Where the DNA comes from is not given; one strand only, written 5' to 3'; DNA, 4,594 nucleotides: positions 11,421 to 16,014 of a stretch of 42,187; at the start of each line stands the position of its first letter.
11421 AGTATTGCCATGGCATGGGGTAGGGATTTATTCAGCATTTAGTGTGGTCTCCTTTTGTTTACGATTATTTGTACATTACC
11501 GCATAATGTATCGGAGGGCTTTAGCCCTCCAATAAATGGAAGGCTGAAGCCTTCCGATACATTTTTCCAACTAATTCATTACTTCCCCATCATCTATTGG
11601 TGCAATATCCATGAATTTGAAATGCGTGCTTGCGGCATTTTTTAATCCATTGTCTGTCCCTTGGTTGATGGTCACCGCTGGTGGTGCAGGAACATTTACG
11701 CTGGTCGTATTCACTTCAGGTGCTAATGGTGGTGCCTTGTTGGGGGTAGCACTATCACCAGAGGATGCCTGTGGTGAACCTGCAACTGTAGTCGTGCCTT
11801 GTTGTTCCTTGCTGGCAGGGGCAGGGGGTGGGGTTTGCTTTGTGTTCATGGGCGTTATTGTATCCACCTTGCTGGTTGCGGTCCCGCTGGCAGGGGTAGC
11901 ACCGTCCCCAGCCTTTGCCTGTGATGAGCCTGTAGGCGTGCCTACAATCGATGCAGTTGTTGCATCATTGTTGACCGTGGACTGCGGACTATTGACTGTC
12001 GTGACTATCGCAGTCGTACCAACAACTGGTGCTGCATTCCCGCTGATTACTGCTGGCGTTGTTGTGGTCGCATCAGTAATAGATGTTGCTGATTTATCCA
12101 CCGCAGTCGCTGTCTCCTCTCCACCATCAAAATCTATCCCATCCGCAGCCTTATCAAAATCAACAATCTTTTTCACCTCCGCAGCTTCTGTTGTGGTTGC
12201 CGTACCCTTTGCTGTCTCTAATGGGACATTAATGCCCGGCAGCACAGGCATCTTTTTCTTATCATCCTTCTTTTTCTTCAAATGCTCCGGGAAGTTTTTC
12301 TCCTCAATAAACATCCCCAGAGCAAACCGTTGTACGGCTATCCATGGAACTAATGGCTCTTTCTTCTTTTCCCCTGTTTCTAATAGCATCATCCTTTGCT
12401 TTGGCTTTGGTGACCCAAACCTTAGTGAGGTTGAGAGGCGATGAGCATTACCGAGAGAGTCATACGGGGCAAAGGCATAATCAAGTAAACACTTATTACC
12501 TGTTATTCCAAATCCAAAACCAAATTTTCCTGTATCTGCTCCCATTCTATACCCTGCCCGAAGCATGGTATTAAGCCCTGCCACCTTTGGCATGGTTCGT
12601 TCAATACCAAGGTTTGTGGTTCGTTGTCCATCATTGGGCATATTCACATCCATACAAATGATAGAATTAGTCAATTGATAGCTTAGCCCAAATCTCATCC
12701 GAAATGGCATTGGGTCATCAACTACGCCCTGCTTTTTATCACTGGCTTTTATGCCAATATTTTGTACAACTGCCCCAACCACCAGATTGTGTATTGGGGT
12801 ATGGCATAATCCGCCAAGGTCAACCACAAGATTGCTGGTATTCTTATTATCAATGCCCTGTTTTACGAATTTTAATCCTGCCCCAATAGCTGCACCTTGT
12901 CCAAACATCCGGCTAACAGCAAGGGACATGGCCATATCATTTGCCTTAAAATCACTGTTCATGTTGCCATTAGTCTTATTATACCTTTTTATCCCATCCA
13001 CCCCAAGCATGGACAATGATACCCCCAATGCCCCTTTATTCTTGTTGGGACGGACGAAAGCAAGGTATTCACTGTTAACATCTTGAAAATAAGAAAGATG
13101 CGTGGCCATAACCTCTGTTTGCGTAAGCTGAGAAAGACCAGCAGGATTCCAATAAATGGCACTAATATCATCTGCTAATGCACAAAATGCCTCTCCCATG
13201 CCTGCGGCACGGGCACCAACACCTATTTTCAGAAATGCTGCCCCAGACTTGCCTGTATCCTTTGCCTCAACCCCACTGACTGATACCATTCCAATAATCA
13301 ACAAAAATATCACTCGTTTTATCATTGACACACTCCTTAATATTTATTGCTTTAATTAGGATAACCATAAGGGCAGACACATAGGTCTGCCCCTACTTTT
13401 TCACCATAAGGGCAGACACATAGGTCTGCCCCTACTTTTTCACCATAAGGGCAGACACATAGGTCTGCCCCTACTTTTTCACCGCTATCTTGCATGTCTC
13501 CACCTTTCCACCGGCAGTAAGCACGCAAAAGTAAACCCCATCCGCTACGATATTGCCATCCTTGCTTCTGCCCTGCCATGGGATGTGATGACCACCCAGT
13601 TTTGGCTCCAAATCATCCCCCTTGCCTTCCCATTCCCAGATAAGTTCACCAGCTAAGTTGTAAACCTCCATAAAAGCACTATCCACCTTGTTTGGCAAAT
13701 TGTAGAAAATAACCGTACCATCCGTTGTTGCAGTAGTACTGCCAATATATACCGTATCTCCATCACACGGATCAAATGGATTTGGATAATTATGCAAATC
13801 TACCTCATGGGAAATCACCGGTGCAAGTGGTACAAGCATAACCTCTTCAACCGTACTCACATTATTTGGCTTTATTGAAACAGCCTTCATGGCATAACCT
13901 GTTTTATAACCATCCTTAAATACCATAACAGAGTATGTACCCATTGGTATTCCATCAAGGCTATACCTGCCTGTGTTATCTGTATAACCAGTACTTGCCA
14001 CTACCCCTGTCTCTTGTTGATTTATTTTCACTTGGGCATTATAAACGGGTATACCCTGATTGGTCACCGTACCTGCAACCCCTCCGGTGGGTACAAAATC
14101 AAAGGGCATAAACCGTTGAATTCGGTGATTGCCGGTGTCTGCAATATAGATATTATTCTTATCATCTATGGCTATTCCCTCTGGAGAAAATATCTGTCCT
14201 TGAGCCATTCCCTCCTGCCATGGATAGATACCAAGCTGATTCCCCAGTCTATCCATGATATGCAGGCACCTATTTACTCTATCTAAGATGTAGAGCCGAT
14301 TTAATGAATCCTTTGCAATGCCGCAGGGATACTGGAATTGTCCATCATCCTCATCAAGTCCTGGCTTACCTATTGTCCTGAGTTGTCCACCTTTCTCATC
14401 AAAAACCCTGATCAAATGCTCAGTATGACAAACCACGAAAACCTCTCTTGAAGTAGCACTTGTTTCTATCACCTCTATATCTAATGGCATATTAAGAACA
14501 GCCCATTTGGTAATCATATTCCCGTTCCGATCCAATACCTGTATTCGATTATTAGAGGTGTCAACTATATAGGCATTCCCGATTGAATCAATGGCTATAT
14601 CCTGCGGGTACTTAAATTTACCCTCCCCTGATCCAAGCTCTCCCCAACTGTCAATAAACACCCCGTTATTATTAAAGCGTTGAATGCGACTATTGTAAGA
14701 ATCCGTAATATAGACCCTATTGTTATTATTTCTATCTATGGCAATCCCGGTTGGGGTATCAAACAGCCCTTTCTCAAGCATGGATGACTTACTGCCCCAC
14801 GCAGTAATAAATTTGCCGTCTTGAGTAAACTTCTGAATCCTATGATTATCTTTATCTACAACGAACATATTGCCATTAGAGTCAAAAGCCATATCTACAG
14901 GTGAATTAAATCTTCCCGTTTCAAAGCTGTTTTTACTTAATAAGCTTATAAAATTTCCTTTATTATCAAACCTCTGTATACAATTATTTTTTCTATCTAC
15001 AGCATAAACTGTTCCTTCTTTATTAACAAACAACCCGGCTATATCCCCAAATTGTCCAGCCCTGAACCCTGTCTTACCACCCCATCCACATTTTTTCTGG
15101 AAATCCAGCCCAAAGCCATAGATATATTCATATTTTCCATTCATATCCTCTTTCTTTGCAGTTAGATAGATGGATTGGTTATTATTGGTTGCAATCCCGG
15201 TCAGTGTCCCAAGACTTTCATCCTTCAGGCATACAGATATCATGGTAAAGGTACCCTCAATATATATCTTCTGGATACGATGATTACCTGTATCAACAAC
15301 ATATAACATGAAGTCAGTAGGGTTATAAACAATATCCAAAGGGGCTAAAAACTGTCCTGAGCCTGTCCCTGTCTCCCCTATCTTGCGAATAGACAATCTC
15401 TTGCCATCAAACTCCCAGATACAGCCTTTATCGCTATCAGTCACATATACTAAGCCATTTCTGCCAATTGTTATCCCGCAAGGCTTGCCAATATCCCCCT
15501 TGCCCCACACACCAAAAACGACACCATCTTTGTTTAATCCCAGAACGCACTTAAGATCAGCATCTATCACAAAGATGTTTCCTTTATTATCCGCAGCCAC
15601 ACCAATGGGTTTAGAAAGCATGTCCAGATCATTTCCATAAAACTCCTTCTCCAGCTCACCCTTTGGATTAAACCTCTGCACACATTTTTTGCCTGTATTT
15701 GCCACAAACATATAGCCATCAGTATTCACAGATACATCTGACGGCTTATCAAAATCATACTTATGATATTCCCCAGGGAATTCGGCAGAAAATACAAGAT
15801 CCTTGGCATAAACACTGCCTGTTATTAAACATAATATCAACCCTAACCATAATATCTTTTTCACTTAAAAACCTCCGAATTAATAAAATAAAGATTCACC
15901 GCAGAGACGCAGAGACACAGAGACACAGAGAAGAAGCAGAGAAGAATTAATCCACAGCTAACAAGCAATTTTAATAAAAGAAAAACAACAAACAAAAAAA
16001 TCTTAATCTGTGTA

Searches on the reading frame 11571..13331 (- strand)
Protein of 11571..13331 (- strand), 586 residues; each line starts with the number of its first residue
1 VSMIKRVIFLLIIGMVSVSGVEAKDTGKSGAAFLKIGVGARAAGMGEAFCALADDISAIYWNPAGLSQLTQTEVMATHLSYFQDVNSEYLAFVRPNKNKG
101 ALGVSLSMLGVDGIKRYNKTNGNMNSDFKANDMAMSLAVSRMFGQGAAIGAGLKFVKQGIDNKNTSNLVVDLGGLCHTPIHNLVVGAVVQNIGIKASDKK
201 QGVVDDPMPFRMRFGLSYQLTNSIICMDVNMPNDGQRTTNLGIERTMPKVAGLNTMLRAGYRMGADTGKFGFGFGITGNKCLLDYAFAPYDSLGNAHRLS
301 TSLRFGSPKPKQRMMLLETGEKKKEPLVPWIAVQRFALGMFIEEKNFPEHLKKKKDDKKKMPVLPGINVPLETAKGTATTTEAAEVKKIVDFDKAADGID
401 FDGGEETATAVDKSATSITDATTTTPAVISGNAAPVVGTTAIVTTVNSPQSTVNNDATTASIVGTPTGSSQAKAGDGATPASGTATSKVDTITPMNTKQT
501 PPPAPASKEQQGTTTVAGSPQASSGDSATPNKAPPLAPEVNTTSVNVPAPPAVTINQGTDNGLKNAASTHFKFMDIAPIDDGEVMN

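Call 9: search_protein_families(library=pfam, proteins=[window:11571-13331:-], max_evalue=0.001)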
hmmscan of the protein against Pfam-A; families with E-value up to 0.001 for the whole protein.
window:11571-13331:- (586 aa): 1 family
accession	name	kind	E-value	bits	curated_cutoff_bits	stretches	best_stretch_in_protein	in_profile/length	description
PF03687.19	UPF0164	-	3.5e-11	42.9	21.4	1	22-125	32-137/325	Uncharacterised protein family (UPF0164)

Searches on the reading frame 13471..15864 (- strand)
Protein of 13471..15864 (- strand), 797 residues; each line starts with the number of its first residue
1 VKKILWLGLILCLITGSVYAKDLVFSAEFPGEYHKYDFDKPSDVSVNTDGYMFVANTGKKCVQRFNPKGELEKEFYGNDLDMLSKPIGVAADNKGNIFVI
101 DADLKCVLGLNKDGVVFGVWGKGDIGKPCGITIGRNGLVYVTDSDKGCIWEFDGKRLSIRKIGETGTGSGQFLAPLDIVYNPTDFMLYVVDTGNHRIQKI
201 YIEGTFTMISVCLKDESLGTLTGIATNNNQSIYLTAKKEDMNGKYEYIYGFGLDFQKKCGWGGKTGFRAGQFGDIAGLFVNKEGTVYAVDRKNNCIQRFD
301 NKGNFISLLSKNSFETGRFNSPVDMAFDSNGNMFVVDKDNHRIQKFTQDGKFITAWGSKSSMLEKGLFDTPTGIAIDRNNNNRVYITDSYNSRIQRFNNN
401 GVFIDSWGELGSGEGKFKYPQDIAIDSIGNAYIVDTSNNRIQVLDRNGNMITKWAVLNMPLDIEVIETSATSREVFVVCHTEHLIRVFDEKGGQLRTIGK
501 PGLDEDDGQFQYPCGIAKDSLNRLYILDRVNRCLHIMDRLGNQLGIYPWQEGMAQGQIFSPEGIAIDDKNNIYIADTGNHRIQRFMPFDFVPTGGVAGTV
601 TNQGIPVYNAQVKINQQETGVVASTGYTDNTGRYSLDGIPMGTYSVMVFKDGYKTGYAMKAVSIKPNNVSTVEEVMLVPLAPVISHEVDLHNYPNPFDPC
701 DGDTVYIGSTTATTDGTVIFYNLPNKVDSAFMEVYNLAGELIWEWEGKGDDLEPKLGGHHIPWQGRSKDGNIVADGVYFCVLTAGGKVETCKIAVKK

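Call 9: search_protein_families(library=pfam, proteins=[window:13471-15864:-], max_evalue=0.001)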
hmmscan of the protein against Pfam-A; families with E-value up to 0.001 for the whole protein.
window:13471-15864:- (797 aa): 14 families
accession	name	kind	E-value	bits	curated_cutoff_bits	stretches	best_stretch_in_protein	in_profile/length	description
PF01436.27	NHL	-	4.5e-55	181.5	20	4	561-585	4-28/28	NHL repeat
PF22701.2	Mala_s_1-like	-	1.6e-16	61.1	27.5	1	274-386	41-147/195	Mal s 1 allergenic protein-like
PF08450.18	SGL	-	1.2e-15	58.3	26.3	1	275-456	42-222/246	SMP-30/Gluconolactonase/LRE-like region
PF25021.1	TEN_NHL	-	1.5e-14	54.2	27.1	0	128-316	33-183/357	Teneurin NHL domain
PF13620.12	CarboxypepD_reg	-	1.1e-12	48.6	32.3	1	596-672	2-77/82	Carboxypeptidase regulatory-like domain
PF17170.10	DUF5128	-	1.1e-11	45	22.9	1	381-445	53-118/321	6-bladed beta-propeller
PF06739.17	SBBP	-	5.7e-09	36.2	20.5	0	557-575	12-29/38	Beta-propeller repeat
PF24684.1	Vgb_lyase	-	1.1e-08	34.6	50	0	127-244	14-122/290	Virginiamycin B lyase family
PF13449.12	Phytase-like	-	7.5e-08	33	27.6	0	557-586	61-95/284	Esterase-like activity of phytase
PF06977.17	SdiA-regulated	-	3.2e-07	30.2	21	0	522-575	184-239/249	SdiA-regulated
PF01731.26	Arylesterase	-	4.5e-05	24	21.3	0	368-397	53-81/86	Arylesterase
PF13715.12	CarbopepD_reg_2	-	0.00016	22.1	32.2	1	597-669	2-69/88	CarboxypepD_reg-like domain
PF13585.12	CHU_C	-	0.00023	21.7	27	0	714-787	11-76/86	CHU_C Type IX secretion signal domain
PF13860.13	FlgD_ig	-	0.0008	19.8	27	1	716-784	8-75/79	FlgD Ig-like domain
